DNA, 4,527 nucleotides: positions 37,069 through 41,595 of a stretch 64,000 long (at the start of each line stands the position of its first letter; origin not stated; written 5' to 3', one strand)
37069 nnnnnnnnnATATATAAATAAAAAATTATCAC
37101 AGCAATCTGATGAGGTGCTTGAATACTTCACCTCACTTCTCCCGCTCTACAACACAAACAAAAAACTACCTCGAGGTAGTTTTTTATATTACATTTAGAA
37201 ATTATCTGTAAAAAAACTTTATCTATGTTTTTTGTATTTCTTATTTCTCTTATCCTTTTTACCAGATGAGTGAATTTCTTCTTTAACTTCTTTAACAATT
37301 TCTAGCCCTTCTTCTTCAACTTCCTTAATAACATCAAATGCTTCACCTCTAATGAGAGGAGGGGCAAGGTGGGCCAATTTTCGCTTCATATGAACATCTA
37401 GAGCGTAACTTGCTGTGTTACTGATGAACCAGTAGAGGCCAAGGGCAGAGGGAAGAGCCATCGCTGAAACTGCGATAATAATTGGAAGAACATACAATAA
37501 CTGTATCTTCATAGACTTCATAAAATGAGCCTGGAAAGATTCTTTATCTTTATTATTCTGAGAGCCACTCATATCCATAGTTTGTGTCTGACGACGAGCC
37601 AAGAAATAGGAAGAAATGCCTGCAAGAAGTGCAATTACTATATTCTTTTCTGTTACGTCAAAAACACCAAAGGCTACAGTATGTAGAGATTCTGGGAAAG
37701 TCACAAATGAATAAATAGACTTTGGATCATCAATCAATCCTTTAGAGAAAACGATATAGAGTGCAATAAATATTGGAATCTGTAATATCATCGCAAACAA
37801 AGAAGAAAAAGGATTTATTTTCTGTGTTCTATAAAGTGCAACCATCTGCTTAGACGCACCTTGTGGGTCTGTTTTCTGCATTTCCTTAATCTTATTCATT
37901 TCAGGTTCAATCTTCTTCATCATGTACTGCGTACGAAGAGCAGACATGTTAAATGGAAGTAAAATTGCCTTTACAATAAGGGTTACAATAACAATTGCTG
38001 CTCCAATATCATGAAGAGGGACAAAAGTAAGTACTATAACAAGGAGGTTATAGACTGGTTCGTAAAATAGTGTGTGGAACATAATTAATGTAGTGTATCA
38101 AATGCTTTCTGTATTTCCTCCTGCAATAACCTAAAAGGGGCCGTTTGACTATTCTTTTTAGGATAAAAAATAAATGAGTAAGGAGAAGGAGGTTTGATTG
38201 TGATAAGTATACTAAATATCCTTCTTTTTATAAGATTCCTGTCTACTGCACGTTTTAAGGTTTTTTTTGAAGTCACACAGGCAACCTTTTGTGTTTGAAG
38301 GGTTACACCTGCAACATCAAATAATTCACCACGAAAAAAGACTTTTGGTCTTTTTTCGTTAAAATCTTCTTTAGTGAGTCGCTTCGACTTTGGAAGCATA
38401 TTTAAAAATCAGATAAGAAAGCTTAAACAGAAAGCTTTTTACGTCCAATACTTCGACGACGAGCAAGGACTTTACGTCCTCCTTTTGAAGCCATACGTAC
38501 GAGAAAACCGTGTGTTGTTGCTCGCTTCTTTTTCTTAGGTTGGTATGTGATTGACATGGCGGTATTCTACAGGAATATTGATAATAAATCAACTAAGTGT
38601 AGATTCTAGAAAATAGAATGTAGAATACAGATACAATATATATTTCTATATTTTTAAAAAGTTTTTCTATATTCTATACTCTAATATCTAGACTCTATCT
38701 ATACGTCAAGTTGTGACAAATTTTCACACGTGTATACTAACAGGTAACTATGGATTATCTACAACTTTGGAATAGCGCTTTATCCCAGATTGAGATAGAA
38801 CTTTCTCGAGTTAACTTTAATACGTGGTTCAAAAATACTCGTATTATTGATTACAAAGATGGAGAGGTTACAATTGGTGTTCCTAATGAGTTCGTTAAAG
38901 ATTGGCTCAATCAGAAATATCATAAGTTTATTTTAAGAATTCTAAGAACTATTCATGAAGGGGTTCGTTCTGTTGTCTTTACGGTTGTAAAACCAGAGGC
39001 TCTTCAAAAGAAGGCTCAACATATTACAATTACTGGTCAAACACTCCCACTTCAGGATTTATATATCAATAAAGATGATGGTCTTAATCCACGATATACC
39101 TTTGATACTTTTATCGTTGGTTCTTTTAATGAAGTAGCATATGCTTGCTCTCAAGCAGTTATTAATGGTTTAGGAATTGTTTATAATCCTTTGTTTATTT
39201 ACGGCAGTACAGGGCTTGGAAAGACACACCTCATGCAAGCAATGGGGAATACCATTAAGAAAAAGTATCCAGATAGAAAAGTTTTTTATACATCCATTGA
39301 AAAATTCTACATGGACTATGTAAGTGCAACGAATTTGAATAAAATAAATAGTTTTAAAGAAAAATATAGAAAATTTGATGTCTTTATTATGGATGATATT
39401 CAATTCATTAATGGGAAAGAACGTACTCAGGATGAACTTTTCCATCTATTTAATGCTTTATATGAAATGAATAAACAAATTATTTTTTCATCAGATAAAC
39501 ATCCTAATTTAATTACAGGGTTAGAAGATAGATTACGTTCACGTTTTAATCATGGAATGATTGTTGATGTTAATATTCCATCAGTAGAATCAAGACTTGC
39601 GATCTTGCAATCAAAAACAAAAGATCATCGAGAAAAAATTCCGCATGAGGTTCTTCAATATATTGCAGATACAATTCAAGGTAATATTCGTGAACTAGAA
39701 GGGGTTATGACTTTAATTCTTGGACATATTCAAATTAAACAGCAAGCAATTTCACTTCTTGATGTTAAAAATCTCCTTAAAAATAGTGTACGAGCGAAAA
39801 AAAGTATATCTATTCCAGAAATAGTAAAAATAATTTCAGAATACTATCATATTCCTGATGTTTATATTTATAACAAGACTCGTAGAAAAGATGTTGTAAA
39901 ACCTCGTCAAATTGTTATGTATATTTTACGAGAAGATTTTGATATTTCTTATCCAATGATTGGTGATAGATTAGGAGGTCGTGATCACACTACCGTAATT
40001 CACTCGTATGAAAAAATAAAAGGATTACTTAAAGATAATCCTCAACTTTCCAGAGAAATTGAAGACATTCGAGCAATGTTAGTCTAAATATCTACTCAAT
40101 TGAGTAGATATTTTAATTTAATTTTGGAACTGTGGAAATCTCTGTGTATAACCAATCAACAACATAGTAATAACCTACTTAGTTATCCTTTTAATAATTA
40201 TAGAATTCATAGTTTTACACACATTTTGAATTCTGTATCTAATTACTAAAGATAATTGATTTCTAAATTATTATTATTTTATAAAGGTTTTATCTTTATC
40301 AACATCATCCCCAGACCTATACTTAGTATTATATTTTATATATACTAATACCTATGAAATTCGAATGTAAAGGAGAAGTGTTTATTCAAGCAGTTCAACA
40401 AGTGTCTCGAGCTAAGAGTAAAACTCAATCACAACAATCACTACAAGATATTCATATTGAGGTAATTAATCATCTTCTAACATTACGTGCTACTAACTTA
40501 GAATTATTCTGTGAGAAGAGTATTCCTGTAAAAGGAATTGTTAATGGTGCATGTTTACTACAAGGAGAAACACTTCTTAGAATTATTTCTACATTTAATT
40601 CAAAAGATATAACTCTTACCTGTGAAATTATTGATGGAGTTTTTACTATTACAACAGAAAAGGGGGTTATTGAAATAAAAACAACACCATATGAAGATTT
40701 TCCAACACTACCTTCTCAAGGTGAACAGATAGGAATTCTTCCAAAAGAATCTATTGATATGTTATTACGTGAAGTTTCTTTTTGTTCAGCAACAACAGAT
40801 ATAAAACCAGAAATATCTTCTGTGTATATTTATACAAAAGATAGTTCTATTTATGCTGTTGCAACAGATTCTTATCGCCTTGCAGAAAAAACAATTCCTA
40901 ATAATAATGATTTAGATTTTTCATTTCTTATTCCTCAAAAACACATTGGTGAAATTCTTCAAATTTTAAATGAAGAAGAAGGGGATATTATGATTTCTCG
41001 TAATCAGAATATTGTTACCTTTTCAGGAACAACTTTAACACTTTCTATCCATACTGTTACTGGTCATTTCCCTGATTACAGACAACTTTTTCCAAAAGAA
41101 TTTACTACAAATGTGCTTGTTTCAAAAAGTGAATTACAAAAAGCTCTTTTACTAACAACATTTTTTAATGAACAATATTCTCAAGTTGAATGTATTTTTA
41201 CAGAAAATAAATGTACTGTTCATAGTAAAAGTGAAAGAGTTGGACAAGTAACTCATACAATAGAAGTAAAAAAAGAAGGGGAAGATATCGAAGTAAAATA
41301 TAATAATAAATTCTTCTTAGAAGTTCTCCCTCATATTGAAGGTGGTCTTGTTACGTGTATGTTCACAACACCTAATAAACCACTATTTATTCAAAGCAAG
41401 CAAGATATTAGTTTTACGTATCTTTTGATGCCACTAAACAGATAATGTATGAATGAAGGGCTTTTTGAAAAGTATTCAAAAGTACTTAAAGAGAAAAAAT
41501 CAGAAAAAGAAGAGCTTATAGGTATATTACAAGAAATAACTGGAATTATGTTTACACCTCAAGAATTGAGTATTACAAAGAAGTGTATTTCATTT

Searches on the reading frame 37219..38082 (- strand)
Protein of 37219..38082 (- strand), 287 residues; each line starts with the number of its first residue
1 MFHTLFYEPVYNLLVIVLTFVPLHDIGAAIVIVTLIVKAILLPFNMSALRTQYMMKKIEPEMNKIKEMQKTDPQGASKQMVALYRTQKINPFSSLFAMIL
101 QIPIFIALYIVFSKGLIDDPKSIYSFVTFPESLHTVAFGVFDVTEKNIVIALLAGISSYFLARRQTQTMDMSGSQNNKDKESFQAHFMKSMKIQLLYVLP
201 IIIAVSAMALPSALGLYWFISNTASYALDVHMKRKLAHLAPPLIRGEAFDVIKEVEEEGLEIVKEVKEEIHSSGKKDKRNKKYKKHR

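Call 35: search_protein_families(library=pfam, proteins=[window:37219-38082:-], max_evalue=0.00001)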
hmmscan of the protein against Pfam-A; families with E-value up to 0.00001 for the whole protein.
window:37219-38082:- (287 aa): 1 family
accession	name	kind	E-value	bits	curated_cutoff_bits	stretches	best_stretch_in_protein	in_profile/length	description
PF02096.25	60KD_IMP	-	6.1e-36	124.3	35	1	27-232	2-161/163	60Kd inner membrane protein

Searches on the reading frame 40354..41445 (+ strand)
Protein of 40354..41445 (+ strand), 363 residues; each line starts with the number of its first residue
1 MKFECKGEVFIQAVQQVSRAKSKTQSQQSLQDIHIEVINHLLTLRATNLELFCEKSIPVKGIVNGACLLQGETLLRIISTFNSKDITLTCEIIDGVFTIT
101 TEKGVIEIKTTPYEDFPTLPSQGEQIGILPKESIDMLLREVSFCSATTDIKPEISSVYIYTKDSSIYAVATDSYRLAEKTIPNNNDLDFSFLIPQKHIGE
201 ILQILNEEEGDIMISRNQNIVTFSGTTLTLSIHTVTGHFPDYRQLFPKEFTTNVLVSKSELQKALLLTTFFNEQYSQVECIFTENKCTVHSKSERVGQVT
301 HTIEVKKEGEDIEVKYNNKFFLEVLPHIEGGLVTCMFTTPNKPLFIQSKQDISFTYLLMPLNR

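Call 76: search_protein_families(library=pfam, proteins=[window:40354-41445:+], max_evalue=1e-10)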
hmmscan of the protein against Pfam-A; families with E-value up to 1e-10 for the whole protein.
window:40354-41445:+ (363 aa): 3 families
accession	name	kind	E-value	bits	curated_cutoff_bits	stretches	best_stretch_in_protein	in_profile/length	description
PF02768.20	DNA_pol3_beta_3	-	2.8e-20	72.8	27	1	243-361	1-120/121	DNA polymerase III beta subunit, C-terminal domain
PF00712.24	DNA_pol3_beta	-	5.6e-20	72.1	24.4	1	1-120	1-120/120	DNA polymerase III beta subunit, N-terminal domain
PF02767.21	DNA_pol3_beta_2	-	7.5e-17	62.1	27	1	129-241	2-116/116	DNA polymerase III beta subunit, central domain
